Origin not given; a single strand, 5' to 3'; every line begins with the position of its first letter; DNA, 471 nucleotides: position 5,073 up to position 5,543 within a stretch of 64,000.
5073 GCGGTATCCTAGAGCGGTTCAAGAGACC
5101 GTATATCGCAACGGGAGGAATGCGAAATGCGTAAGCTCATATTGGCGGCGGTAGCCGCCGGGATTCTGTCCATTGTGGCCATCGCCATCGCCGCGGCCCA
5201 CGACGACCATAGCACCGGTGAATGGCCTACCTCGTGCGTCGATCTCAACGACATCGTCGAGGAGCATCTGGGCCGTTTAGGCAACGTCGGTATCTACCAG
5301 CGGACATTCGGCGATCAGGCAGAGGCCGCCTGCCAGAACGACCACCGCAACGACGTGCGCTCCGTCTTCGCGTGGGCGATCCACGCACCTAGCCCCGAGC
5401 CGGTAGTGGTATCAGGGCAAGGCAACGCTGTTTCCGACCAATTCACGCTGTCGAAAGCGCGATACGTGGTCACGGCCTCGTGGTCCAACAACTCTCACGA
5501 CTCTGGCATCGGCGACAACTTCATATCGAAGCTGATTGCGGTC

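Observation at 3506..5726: Unrecognised ~60-aa disulfide-type domain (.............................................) present four times in three anchored proteins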

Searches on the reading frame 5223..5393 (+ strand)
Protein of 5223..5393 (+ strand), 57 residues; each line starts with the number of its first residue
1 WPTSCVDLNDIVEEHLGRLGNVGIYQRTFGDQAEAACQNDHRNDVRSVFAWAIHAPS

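Call 6: find_homologous_proteins(query=window:5223-5393:+, max_evalue=0.01)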
Query window:5223-5393:+ (57 aa): 11 proteins with E <= 0.01 among 11 candidates.
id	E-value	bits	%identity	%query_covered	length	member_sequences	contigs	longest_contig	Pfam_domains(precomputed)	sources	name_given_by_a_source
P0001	1.3e-25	105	89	93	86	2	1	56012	-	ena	-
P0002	1.6e-24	102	89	93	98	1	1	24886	-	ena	-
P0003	2.2e-23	98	83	93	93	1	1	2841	-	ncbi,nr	ncbi:MAG: hypothetical protein OXG64_03280, partial [Chloroflexi bacterium]|nr:hypothetical protein 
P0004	2.0e-21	92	81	93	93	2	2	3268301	-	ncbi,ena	-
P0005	3.1e-20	89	82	88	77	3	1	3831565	-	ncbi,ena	-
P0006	3.9e-20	88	82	88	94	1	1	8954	-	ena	-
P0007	2.7e-17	79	78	81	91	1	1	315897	-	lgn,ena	-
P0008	1.1e-13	68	79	68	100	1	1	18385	-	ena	-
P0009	2.4e-13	67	75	84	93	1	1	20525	-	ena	-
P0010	1.2e-12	65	86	65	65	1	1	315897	-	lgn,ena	-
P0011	8.4e-9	53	87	53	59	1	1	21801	-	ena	-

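Call 11: search_solved_structures(query=A1, max_evalue=10)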
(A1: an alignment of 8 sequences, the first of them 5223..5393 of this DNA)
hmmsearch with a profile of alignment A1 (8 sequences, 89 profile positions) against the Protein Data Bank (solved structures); distinct sequences matched with E-value up to 10: 9.
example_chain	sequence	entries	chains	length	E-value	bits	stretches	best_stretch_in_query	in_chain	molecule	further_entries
1u9p_A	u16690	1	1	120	0.079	16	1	28-57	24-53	pArc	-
1qtg_A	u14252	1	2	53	0.26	14.4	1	25-57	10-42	Transcriptional repressor arc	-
1nla_A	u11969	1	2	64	0.27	14.3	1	25-57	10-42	Transcriptional repressor arc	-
1baz_A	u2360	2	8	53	0.36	13.9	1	25-57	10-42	ARC REPRESSOR | PROTEIN (ARC FV10 REPRESSOR)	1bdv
9pio_G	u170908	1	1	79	0.47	13.5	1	27-57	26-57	Arc family DNA-binding protein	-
1arq_A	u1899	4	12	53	0.49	13.5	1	27-57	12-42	ARC REPRESSOR | PROTEIN (GENE-REGULATING PROTEIN ARC) | PROTEIN (ARC REPRESSOR)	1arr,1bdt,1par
1myk_A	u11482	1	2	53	0.56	13.3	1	27-57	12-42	ARC REPRESSOR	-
4ogz_A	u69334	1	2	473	1.2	12.2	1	35-71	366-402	Putative alpha-galactosidase/melibiase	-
9l0x_G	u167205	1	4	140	1.9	11.6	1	26-49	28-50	Late transcription activator C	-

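Call 13: search_protein_representatives(alignment_id=A1)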
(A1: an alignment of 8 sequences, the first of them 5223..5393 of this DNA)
Query: 8 sequences, 89 profile positions. Proteins with E-value up to 0.001 (for the whole library): 285; up to 1e-10: 265; up to 1e-30: 150. The best 150 are listed.
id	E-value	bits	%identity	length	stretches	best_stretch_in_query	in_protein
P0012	3.4e-73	257.6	-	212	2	7-87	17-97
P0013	6.6e-73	256.7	-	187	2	11-88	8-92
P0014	3.4e-72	254.4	-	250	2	5-86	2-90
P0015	7.6e-72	253.3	-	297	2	1-87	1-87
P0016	1.6e-71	252.2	-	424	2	1-86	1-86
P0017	2.4e-71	251.7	-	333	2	4-85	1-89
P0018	1.2e-70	249.5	-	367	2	2-86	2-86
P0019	1.3e-70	249.4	-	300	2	4-85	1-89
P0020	3.5e-70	248.0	-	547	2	1-87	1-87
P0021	1.1e-69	246.3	-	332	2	3-86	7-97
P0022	1.3e-69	246.1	-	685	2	1-85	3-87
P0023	2.6e-69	245.2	-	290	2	4-84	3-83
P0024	2.9e-69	245.0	-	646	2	7-87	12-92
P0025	4.0e-69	244.6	-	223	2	21-88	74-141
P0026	5.8e-69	244.0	-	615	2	7-87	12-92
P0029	1.7e-68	242.5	-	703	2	5-85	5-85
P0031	6.2e-67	237.5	-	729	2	3-87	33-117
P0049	2.0e-62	223.1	-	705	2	6-85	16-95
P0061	1.1e-59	214.3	-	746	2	20-86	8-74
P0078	1.1e-55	201.5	-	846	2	18-82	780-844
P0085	5.3e-53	192.9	-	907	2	13-87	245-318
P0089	2.2e-50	184.5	-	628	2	13-87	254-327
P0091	2.6e-50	184.3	-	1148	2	10-84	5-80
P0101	2.6e-39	149.0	-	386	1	1-88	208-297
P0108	1.2e-37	143.7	-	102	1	6-86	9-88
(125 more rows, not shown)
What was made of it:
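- Tried and rejected: The exhaustive profile search was the informative one (call 13).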

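Call 20: find_related_loci(query=A1, collection=genome_contigs, flank=6000)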
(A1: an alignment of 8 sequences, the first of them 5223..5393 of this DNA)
Query A1 (57 aa) in genome_contigs; peptide patterns used: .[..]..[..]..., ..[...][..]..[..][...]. (x = any residue, [..] = any of these).
287 stretches matched a pattern; 221 encode a relative of the query (tblastn E <= 1e-3); the best 80 are kept; 79 distinct loci.
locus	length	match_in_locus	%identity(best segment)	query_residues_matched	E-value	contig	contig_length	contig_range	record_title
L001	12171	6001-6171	98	1-57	6e-37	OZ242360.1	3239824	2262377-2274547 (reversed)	MAG: Chloroflexota bacterium isolate 96c89a91-56bf-49b9-8890-dc7aad1d8409 genome assembly, chromosome: 1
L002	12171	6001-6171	89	1-57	3e-32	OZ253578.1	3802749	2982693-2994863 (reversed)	MAG: Chloroflexota bacterium isolate 48853afe-6264-4d68-b03e-03448b293cf5 genome assembly, chromosome: 1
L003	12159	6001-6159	89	1-53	5e-30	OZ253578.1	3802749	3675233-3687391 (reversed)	MAG: Chloroflexota bacterium isolate 48853afe-6264-4d68-b03e-03448b293cf5 genome assembly, chromosome: 1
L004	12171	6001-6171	84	1-57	7e-30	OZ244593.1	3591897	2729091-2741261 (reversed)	MAG: Chloroflexota bacterium isolate 88f3a034-1e95-44e9-9cba-3f5f03d74490 genome assembly, chromosome: 1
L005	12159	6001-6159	91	1-53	5e-30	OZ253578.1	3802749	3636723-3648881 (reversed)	MAG: Chloroflexota bacterium isolate 48853afe-6264-4d68-b03e-03448b293cf5 genome assembly, chromosome: 1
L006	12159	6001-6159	89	1-53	2e-29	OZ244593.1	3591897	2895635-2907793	MAG: Chloroflexota bacterium isolate 88f3a034-1e95-44e9-9cba-3f5f03d74490 genome assembly, chromosome: 1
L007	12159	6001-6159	91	1-53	2e-29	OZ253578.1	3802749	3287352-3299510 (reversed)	MAG: Chloroflexota bacterium isolate 48853afe-6264-4d68-b03e-03448b293cf5 genome assembly, chromosome: 1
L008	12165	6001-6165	85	1-55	5e-29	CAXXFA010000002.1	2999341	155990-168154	MAG: Chloroflexota bacterium isolate 89e1c7f9-7971-4734-96c6-435762dbc333 genome assembly, contig: contig_2, whole genom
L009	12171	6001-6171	77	1-57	5e-29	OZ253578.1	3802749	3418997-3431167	MAG: Chloroflexota bacterium isolate 48853afe-6264-4d68-b03e-03448b293cf5 genome assembly, chromosome: 1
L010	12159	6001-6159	87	1-53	9e-29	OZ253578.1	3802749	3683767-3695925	MAG: Chloroflexota bacterium isolate 48853afe-6264-4d68-b03e-03448b293cf5 genome assembly, chromosome: 1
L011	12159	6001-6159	87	1-53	2e-28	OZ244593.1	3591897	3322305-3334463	MAG: Chloroflexota bacterium isolate 88f3a034-1e95-44e9-9cba-3f5f03d74490 genome assembly, chromosome: 1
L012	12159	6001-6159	89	1-53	8e-29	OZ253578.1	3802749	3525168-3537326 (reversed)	MAG: Chloroflexota bacterium isolate 48853afe-6264-4d68-b03e-03448b293cf5 genome assembly, chromosome: 1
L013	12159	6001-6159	87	1-53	9e-29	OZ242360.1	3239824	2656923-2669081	MAG: Chloroflexota bacterium isolate 96c89a91-56bf-49b9-8890-dc7aad1d8409 genome assembly, chromosome: 1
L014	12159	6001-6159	87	1-53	2e-28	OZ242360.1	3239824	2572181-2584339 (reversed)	MAG: Chloroflexota bacterium isolate 96c89a91-56bf-49b9-8890-dc7aad1d8409 genome assembly, chromosome: 1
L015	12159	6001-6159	79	1-53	2e-28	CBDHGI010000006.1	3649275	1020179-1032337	MAG: Chloroflexota bacterium isolate cca356c8-8f3a-46e1-bc14-440367fe4ecb genome assembly, contig: chromosome_2, whole g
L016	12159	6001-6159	87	1-53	1e-28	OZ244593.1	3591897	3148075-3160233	MAG: Chloroflexota bacterium isolate 88f3a034-1e95-44e9-9cba-3f5f03d74490 genome assembly, chromosome: 1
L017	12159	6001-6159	87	1-53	1e-28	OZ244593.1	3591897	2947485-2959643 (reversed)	MAG: Chloroflexota bacterium isolate 88f3a034-1e95-44e9-9cba-3f5f03d74490 genome assembly, chromosome: 1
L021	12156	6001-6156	87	1-52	3e-28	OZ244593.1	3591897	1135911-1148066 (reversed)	MAG: Chloroflexota bacterium isolate 88f3a034-1e95-44e9-9cba-3f5f03d74490 genome assembly, chromosome: 1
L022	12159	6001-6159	85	1-53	4e-28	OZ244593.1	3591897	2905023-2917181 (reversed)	MAG: Chloroflexota bacterium isolate 88f3a034-1e95-44e9-9cba-3f5f03d74490 genome assembly, chromosome: 1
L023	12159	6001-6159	83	1-53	5e-28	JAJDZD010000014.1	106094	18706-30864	MAG: Chloroflexota bacterium isolate jk18x40bins.16 k141_1832400, whole genome shotgun sequence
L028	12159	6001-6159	85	1-53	7e-28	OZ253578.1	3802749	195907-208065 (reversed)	MAG: Chloroflexota bacterium isolate 48853afe-6264-4d68-b03e-03448b293cf5 genome assembly, chromosome: 1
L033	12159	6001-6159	85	1-53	8e-28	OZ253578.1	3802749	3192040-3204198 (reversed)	MAG: Chloroflexota bacterium isolate 48853afe-6264-4d68-b03e-03448b293cf5 genome assembly, chromosome: 1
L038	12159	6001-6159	83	1-53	2e-27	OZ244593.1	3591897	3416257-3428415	MAG: Chloroflexota bacterium isolate 88f3a034-1e95-44e9-9cba-3f5f03d74490 genome assembly, chromosome: 1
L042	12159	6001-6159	83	1-53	2e-27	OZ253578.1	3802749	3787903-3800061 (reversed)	MAG: Chloroflexota bacterium isolate 48853afe-6264-4d68-b03e-03448b293cf5 genome assembly, chromosome: 1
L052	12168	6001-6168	77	1-56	4e-27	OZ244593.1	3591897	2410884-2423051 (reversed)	MAG: Chloroflexota bacterium isolate 88f3a034-1e95-44e9-9cba-3f5f03d74490 genome assembly, chromosome: 1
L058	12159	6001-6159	85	1-53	5e-27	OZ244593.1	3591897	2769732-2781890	MAG: Chloroflexota bacterium isolate 88f3a034-1e95-44e9-9cba-3f5f03d74490 genome assembly, chromosome: 1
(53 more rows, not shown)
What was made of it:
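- There are many paralogues per genome: at least 10 loci each in OZ253578.1 and OZ244593.1 (call 20). The family spans 285 clusters and many species (calls 13, 20).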

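Call 48: find_homologous_proteins(query=A5, max_evalue=0.001)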
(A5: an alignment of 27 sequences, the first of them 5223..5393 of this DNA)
Query A5 (27 sequences) (57 aa, profile of the alignment): 41 proteins with E <= 0.001 among 511 candidates.
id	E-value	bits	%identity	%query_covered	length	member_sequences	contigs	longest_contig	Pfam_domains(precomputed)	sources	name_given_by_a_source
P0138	1.7e-32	129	78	63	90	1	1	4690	-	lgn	-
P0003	2.9e-30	122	83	93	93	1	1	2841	-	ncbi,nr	ncbi:MAG: hypothetical protein OXG64_03280, partial [Chloroflexi bacterium]|nr:hypothetical protein 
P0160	4.0e-30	121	83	93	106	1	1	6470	-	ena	-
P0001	6.3e-30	121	89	93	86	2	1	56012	-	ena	-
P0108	2.1e-29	119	87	93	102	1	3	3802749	-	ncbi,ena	-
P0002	3.0e-29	118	89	93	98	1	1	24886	-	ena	-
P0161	1.1e-28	117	77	93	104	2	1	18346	-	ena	-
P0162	3.3e-28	115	94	93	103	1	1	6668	-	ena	-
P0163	5.2e-28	115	77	93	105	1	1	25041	-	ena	-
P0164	1.4e-27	113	85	91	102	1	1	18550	-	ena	-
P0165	3.7e-26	109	72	95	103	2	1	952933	-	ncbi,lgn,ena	-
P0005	4.1e-26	108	82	88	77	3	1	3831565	-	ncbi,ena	-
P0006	2.3e-25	106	82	88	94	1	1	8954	-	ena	-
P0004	3.6e-25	105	81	93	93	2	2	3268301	-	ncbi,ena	-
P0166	3.1e-24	102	76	88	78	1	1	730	-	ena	-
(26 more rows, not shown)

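Call 53: predict_structure(alignment_id=A4)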
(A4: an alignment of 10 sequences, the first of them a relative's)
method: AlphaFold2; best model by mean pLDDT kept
length: 307 residues; sequences in the alignment: 10
mean_pLDDT: 82.9   pTM: 0.66
mean pLDDT of the five models: 82.9, 80.0, 78.5, 77.4, 76.5
residues with pLDDT >= 90: 104; 70-90: 165; 50-70: 21; < 50: 17
segments of 3 or more residues with pLDDT < 50: 21-26, 84-90, 304-307
pLDDT, mean of each block of 10 residues (from residue 1): 75 67 57 92 89 94 92 84 51 80 84 88 90 93 80 87 93 87 94 90 91 89 75 86 77 88 83 81 87 87 50
secondary structure, 60 per line:
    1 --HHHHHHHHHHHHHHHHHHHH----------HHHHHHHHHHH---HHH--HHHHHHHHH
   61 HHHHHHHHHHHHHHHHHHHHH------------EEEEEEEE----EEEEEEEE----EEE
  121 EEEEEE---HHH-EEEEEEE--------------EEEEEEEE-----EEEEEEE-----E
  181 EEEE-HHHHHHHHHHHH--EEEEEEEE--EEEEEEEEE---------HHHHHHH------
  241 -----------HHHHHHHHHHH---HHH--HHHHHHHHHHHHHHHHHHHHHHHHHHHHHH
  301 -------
elements in order: H3-22 H33-43 H52-81 E94-101 E106-113 E118-126 E134-140 E155-162 E168-174 E180-184 H186-197 E200-207 E210-218 H228-234 H252-262 H271-300
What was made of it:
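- A bracket protein (D, beta-rich insert, D) models at pTM 0.66 (call 53).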

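Call 55: fold_search(model_id=the predicted structure, library=pdb)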
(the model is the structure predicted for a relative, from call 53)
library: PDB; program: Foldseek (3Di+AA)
matches with E <= 10: 701; with E <= 0.001: 0
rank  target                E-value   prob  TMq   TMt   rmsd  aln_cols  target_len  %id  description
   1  6a6c                  2.2e-02  0.98  0.17  0.50   8.1       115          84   10  Crystal structure of carbohydrate-binding module family 56 beta-1,3-glucan binding domain (released 2019-07-03)
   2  6sws_C                3.3e-02  0.99  0.20  0.47   4.8        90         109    8  The DBB dimerization domain of B-cell adaptor for PI3K (BCAP) is required for down regulation of inflammatory signalli (released 2020-02-19)
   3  6oe6_B                3.7e-02  0.92  0.19  0.43   9.3       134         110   11  Structure of a Uncharacterized protein from Leptospira interrogans serogroup Icterohaemorrhagiae serovar Copenhageni ( (released 2019-04-17)
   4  3gqq_C                5.4e-02  0.69  0.16  0.26   8.2       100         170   13  Crystal structure of the human retinal protein 4 (unc-119 homolog A). Northeast Structural Genomics Consortium target  (released 2009-04-07)
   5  6oe6_A                6.4e-02  0.96  0.18  0.38   5.2        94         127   11  Structure of a Uncharacterized protein from Leptospira interrogans serogroup Icterohaemorrhagiae serovar Copenhageni ( (released 2019-04-17)
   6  9nem_A                6.4e-02  0.66  0.16  0.26   8.2       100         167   12  Structure of Unc119-Farnesylated peptide complex (released 2025-09-03)
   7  6moh_C                6.8e-02  0.93  0.18  0.26   5.5        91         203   18  Dimeric DARPin C_R3 complex with EpoR (released 2019-06-05)
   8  7dej_A                6.8e-02  0.08  0.14  0.12  24.2       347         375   10  Structure of human ORP3 ORD in apo-form (released 2021-03-24)
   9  3di2_B                7.2e-02  0.21  0.13  0.18  18.9       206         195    8  Crystal structure of the complex of human interleukin-7 with unglycosylated human interleukin-7 receptor alpha ectodom (released 2009-01-27)
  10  7ok6_AAA              7.6e-02  0.47  0.15  0.24   7.6       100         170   18  Crystal structure of UNC119B in complex with LCK peptide (released 2021-06-09)
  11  5t7a_A                8.1e-02  0.75  0.17  0.43   6.9       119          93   13  Crystal structure of Br derivative BhCBM56 (released 2017-08-23)
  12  7umo_E                8.1e-02  0.63  0.17  0.26   8.1       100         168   14  Structure of Unc119-inhibitor complex. (released 2023-07-26)
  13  3di2_D                8.1e-02  0.18  0.12  0.17  18.4       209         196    8  Crystal structure of the complex of human interleukin-7 with unglycosylated human interleukin-7 receptor alpha ectodom (released 2009-01-27)
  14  5t7a_B                8.5e-02  0.66  0.17  0.42   6.9       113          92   15  Crystal structure of Br derivative BhCBM56 (released 2017-08-23)
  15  7t2m_A                9.5e-02  0.60  0.17  0.25   9.2       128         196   11  Crystal Structure of TEAD2 in a covalent complex with TED-664 (released 2023-06-14)
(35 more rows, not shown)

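Call 56: search_solved_structures(query=A5, max_evalue=10, show_alignments=3)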
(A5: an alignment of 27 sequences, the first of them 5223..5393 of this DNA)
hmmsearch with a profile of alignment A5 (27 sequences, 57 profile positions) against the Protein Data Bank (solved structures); distinct sequences matched with E-value up to 10: 7.
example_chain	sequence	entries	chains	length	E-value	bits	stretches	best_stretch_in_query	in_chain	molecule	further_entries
1u9p_A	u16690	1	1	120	0.0045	20.1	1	1-30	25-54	pArc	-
1nla_A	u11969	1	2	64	0.31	14.3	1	1-35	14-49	Transcriptional repressor arc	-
9pio_G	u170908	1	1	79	0.53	13.5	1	1-35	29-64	Arc family DNA-binding protein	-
1baz_A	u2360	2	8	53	0.58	13.4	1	1-30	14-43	ARC REPRESSOR | PROTEIN (ARC FV10 REPRESSOR)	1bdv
1myk_A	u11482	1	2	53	0.58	13.4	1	1-30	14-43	ARC REPRESSOR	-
1arq_A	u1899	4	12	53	0.59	13.4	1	1-30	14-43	ARC REPRESSOR | PROTEIN (GENE-REGULATING PROTEIN ARC) | PROTEIN (ARC REPRESSOR)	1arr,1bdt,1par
1qtg_A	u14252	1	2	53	0.59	13.4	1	1-30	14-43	Transcriptional repressor arc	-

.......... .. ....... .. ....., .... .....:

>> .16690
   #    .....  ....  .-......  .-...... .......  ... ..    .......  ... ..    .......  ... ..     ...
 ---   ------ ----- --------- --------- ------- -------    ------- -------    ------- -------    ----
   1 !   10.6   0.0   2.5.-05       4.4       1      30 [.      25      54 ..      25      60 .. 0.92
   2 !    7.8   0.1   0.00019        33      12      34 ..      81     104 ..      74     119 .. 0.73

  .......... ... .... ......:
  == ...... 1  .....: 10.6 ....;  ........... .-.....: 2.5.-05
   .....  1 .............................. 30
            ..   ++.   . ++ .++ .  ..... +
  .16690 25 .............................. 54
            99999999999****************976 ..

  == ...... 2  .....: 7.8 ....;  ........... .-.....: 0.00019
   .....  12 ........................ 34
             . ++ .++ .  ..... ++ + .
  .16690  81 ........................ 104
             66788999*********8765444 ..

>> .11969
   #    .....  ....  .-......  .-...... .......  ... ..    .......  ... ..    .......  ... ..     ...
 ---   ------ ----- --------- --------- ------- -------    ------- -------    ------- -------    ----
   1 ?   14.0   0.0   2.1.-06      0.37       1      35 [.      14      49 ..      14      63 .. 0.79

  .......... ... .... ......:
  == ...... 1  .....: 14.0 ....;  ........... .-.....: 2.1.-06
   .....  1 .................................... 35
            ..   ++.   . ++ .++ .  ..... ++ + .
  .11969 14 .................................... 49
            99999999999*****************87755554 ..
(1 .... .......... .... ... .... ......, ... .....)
